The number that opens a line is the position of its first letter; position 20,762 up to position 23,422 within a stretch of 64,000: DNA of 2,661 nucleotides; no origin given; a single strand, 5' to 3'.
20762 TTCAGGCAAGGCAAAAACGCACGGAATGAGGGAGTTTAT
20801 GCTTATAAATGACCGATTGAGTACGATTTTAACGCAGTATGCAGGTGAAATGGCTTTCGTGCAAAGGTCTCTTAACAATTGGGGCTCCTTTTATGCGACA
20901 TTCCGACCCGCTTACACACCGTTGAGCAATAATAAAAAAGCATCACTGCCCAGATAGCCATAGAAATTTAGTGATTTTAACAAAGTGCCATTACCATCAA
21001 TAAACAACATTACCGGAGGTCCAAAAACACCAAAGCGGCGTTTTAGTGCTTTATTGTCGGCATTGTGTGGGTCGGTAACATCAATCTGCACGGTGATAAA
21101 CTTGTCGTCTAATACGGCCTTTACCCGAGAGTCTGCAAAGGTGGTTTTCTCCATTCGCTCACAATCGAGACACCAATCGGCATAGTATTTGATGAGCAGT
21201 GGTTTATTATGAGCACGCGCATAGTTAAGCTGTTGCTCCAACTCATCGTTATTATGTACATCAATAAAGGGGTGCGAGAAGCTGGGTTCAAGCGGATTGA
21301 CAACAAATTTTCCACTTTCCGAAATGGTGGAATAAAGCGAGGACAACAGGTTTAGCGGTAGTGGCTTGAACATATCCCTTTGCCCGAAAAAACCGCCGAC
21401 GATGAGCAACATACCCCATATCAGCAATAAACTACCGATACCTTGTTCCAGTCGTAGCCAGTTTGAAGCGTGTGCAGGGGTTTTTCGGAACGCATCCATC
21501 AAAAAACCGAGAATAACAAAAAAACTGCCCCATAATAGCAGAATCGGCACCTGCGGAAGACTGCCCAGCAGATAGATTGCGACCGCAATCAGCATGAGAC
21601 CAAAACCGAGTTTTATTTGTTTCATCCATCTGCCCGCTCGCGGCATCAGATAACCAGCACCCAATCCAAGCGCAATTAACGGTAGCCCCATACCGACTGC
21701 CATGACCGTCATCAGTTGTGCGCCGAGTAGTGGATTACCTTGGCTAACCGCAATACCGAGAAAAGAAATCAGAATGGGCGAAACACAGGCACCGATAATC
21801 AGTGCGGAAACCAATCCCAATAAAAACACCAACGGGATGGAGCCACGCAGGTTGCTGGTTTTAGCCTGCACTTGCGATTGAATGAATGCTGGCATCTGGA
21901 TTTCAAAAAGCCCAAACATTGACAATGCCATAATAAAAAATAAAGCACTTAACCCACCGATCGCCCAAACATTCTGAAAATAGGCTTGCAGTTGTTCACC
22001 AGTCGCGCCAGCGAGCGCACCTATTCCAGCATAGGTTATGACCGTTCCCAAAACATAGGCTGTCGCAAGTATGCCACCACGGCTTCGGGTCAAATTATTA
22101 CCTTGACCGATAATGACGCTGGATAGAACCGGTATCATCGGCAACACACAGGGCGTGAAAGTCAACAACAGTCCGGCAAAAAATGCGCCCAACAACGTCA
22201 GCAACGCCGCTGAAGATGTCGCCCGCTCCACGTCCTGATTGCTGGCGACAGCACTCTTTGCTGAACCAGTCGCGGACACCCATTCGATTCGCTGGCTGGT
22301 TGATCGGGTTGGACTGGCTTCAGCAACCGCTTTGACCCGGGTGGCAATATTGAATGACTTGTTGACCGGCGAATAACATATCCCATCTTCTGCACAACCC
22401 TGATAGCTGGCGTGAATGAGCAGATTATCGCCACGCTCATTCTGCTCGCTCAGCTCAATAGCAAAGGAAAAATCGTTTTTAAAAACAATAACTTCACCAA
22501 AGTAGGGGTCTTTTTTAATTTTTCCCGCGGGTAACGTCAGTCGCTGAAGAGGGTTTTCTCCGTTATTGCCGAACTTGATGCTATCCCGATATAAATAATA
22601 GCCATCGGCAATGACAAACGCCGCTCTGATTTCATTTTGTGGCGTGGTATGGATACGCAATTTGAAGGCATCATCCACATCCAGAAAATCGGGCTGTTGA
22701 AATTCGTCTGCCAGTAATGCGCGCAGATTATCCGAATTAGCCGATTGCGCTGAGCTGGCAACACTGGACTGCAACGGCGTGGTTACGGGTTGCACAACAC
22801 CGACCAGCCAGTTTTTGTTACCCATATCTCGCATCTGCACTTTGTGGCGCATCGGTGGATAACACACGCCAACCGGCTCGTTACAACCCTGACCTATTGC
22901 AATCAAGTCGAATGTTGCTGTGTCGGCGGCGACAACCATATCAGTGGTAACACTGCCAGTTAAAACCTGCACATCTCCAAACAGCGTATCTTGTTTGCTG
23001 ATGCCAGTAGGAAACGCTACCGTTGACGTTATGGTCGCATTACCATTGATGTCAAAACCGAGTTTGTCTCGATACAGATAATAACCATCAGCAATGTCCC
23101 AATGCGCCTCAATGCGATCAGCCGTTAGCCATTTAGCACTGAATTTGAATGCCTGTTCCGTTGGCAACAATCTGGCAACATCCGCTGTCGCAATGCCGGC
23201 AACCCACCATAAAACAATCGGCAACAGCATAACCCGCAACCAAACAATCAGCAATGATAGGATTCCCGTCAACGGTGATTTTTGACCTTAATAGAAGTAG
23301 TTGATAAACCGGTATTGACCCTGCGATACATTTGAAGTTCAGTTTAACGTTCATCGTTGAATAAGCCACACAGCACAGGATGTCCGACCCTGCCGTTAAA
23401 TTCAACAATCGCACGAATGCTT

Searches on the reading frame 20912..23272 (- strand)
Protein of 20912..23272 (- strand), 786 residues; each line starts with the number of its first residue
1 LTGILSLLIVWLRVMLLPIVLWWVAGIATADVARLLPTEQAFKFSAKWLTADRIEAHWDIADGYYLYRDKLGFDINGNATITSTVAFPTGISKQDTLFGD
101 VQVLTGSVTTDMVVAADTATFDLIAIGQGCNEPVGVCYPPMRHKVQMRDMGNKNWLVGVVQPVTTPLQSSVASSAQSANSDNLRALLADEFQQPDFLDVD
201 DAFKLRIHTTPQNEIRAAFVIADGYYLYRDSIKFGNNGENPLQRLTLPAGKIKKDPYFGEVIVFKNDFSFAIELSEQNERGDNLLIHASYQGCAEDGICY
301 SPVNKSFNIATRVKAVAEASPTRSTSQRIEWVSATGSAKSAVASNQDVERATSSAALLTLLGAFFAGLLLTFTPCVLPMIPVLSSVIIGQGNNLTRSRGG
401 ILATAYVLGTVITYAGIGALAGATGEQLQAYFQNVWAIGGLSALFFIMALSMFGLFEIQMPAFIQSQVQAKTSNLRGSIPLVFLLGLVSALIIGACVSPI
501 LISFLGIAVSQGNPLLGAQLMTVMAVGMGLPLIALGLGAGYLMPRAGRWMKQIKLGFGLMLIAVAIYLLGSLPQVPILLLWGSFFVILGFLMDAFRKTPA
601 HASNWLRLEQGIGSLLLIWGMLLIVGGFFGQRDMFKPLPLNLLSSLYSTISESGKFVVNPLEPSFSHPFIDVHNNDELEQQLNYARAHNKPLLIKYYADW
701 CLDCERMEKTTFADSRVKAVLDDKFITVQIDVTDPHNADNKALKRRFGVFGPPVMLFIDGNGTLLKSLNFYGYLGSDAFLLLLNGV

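Call 29: search_protein_families(library=pfam, proteins=[window:20912-23272:-])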
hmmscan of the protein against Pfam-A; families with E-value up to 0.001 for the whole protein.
window:20912-23272:- (786 aa): 7 families
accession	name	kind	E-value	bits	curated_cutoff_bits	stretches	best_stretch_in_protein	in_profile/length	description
PF02683.22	DsbD_TM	-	7.3e-67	225.3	27.1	1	358-570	3-216/219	Cytochrome C biogenesis protein transmembrane domain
PF11412.14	DsbD_N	-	2.1e-52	176.6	25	2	193-309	1-117/119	Thiol:disulfide interchange protein DsbD, N-terminal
PF13899.12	Thioredoxin_7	-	2.8e-16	59.8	27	1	676-759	4-82/83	Thioredoxin-like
PF13098.12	Thioredoxin_2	-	9.1e-13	48.9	27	1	685-780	1-101/104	Thioredoxin-like domain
PF13386.12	DsbD_2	-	2.3e-10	41.1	24.9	1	363-564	2-196/199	Cytochrome C biogenesis protein transmembrane region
PF03190.21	Thioredox_DsbH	-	3.3e-07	30.8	27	1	679-738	27-86/163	Protein of unknown function, DUF255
PF00085.26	Thioredoxin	-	2.8e-05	24.5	23.5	1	674-760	6-81/103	Thioredoxin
